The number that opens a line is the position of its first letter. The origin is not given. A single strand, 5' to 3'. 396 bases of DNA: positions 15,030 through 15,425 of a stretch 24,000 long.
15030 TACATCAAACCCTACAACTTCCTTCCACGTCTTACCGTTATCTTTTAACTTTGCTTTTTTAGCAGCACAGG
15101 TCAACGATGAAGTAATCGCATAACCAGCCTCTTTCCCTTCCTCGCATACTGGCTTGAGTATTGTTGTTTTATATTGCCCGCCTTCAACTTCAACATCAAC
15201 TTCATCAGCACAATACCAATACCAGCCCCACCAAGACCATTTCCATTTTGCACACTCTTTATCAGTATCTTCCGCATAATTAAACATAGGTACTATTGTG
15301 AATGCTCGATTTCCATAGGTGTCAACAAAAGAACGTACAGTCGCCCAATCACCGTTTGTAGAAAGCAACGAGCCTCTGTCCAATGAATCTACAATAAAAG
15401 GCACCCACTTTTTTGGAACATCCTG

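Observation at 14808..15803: Terminal minor pilin lacks Glu5 and carries a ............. tryptophan cluster plus 10 cysteines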

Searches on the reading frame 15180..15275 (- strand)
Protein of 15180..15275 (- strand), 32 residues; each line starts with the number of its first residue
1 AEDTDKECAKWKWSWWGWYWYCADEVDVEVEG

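Call 61: search_solved_structures(query=window:15180-15275:-, max_evalue=10, show_alignments=3)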
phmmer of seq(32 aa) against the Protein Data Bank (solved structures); distinct sequences matched with E-value up to 10: 0.
